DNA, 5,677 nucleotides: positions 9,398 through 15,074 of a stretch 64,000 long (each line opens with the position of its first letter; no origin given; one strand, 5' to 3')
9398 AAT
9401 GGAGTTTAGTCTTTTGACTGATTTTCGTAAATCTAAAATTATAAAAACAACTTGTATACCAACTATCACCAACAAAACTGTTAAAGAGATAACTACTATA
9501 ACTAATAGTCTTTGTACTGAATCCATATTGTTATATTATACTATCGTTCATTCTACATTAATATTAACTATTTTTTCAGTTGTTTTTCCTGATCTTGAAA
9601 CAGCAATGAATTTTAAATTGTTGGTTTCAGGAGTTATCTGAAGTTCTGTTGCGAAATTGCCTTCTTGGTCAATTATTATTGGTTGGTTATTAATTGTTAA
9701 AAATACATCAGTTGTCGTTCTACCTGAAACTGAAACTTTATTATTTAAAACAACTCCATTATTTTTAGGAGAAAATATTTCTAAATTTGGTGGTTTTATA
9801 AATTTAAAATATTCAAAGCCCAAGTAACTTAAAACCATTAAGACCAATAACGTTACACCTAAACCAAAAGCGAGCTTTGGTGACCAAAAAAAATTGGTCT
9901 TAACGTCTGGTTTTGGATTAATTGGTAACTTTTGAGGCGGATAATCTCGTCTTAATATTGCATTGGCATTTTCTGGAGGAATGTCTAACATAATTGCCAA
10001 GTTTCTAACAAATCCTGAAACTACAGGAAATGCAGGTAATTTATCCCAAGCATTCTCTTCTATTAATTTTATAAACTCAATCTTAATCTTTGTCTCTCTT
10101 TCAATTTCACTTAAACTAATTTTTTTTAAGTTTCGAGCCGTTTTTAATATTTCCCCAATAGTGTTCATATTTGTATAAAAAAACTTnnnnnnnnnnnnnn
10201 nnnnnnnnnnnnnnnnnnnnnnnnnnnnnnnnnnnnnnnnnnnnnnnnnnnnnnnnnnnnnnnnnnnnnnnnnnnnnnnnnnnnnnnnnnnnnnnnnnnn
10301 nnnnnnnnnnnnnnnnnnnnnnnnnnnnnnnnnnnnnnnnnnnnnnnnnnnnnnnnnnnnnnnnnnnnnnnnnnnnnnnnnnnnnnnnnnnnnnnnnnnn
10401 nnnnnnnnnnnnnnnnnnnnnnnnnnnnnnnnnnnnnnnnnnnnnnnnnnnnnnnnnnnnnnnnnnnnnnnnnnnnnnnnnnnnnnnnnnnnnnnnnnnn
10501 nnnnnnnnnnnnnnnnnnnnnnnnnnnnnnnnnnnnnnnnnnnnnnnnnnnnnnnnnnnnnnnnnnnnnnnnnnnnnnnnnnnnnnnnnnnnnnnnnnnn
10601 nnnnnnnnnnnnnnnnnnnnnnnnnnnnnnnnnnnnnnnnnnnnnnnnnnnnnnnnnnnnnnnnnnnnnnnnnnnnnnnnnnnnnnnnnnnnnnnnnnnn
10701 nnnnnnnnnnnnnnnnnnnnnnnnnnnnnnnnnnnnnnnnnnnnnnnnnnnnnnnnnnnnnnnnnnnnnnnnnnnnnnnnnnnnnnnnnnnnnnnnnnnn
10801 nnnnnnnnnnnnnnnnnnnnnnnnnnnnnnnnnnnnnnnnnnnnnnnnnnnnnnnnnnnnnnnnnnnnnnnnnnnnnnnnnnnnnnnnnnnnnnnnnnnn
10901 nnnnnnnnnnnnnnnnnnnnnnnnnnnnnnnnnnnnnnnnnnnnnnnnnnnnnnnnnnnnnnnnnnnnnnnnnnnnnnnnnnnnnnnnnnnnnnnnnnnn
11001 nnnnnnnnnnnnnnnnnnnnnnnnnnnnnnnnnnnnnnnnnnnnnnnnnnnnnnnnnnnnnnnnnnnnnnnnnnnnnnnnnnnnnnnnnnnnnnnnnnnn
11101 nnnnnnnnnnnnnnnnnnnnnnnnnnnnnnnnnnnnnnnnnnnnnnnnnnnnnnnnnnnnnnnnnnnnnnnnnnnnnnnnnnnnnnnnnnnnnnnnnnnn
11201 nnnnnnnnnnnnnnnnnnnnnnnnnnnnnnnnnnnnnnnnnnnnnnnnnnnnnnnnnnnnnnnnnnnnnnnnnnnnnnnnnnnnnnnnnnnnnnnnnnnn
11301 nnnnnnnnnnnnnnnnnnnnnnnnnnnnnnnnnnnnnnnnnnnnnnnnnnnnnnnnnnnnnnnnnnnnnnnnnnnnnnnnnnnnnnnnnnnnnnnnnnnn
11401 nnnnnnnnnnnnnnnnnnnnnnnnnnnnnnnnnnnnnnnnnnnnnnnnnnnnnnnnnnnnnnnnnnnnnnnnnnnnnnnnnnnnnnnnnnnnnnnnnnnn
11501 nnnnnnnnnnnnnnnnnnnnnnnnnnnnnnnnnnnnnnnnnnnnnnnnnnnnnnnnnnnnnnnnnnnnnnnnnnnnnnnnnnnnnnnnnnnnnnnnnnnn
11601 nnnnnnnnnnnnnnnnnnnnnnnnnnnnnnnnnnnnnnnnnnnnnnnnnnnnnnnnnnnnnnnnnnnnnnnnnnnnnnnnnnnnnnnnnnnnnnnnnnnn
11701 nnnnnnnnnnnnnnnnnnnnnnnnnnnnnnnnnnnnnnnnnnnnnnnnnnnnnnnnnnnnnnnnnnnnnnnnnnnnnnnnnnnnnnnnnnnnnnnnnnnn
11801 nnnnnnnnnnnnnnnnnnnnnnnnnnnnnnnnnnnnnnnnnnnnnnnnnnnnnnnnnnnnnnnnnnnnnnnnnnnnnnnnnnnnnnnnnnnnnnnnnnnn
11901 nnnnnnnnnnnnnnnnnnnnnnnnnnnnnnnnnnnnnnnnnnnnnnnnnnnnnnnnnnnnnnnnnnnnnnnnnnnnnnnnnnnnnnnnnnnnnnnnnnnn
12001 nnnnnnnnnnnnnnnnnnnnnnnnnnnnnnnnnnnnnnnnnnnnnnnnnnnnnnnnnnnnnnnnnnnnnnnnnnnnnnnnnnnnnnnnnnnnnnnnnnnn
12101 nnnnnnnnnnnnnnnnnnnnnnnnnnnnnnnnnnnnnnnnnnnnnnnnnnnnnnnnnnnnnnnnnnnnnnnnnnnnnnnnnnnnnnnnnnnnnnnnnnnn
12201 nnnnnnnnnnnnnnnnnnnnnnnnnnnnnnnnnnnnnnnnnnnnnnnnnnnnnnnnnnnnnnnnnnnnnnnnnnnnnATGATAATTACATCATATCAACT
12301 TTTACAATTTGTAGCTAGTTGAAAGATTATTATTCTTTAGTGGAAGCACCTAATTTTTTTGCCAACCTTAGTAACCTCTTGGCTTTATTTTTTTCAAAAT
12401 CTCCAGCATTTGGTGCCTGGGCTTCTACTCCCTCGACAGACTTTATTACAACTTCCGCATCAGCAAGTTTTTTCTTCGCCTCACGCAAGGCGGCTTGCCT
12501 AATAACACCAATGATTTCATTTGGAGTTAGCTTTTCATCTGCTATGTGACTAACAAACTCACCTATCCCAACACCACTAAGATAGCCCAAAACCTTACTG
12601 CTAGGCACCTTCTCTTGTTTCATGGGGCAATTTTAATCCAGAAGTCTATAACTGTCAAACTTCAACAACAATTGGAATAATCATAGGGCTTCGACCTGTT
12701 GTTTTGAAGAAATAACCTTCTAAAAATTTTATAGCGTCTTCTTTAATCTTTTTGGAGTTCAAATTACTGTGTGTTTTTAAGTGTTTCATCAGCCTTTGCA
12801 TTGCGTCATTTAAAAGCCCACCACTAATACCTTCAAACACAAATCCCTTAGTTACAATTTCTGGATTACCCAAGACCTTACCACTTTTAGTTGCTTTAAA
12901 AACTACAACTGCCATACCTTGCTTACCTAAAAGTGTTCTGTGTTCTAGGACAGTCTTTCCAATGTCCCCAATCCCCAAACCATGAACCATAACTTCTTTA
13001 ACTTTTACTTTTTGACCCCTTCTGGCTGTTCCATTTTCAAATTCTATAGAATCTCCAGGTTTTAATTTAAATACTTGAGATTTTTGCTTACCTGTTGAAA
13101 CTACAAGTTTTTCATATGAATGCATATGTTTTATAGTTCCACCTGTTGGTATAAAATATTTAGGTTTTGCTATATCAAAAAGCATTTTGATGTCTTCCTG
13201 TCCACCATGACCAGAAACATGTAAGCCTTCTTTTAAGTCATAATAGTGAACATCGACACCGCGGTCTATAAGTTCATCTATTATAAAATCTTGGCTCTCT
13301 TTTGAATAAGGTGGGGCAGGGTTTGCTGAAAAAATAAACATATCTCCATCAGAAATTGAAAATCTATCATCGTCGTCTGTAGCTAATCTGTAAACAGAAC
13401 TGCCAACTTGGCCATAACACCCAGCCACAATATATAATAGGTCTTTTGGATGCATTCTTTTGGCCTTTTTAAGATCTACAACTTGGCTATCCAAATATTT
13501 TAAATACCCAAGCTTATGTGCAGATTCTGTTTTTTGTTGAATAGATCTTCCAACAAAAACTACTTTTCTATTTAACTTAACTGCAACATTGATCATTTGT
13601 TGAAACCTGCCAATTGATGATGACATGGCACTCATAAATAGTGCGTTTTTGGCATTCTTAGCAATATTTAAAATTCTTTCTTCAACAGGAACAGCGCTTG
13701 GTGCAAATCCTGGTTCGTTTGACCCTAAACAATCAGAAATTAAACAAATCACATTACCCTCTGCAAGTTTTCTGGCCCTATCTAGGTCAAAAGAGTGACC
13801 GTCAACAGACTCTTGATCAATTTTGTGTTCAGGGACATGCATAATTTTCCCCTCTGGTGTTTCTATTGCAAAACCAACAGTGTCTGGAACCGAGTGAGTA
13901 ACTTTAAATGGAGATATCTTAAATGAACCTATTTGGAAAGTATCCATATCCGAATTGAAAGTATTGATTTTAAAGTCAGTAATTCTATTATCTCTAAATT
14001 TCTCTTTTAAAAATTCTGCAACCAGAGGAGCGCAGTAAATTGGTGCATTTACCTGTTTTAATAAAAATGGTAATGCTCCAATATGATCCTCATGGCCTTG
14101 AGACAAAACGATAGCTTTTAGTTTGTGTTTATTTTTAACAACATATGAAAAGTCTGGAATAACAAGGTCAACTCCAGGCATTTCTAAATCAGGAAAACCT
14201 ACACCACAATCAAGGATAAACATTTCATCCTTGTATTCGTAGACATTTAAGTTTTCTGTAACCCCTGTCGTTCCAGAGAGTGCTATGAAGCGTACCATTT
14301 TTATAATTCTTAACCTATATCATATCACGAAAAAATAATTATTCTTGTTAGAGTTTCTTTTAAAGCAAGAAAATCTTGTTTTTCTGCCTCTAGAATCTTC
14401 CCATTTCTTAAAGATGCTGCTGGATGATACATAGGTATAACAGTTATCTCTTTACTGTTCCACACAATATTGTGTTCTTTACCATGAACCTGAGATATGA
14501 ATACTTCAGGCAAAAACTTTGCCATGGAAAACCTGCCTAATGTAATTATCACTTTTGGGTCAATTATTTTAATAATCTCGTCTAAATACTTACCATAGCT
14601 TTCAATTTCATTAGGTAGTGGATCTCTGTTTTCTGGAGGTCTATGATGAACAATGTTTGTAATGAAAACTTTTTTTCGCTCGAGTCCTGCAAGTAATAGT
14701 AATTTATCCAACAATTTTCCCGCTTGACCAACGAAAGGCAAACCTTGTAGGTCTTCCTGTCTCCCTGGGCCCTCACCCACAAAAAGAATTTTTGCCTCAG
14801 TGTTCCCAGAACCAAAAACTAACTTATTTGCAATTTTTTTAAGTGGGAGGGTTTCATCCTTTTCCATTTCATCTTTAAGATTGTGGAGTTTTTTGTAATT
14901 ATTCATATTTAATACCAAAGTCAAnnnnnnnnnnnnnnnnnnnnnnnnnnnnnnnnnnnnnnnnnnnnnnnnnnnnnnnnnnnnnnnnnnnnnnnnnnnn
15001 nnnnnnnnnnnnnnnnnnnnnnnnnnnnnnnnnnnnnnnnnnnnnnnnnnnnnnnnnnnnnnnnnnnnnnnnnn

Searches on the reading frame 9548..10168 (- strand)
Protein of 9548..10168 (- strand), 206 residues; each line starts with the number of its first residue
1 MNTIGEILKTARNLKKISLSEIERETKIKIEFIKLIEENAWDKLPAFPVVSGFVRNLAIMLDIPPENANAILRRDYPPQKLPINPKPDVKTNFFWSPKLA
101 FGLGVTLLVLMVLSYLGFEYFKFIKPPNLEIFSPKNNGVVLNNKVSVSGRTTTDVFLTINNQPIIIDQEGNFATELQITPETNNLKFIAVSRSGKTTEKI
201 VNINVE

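Call 44: search_protein_families(library=pfam, proteins=[window:9548-10168:-], max_evalue=0.0001)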
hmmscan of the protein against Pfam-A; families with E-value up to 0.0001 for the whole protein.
window:9548-10168:- (206 aa): 2 families
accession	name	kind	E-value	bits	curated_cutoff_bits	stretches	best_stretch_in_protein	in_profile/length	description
PF13413.12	HTH_25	-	6.2e-14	52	24.6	1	7-66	1-60/62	Helix-turn-helix domain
PF09136.16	Glucodextran_B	-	4.5e-07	30.1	27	1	127-205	1-81/83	Glucodextranase, domain B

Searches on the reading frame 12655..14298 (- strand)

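Call 44: search_protein_families(library=pfam, proteins=[window:12655-14298:-], max_evalue=0.0001)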
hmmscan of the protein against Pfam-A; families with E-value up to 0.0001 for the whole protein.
window:12655-14298:- (547 aa): 5 families
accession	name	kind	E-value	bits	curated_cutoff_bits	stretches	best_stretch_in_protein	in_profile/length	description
PF22505.1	RNase_J_b_CASP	-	4.3e-24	85.1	27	1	220-333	4-117/126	Ribonuclease J, beta-CASP domain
PF17770.6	RNase_J_C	-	2.3e-16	61.1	23.8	1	450-547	1-102/102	Ribonuclease J C-terminal domain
PF12706.13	Lactamase_B_2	-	5e-12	46.3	27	1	54-159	25-144/200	Beta-lactamase superfamily domain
PF00753.33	Lactamase_B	-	3.8e-06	27.4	22.7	1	23-144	14-116/196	Metallo-beta-lactamase superfamily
PF07521.17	RMMBL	-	2.8e-05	24.4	21.6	0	359-403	12-57/63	Zn-dependent metallo-hydrolase RNA specificity domain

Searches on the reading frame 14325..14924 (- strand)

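Call 44: search_protein_families(library=pfam, proteins=[window:14325-14924:-], max_evalue=0.0001)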
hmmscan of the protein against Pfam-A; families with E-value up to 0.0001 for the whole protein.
window:14325-14924:- (199 aa): 1 family
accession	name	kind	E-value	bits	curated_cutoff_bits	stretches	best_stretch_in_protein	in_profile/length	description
PF03167.25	UDG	-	2.9e-32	112.1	24.3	1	37-177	1-128/141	Uracil DNA glycosylase superfamily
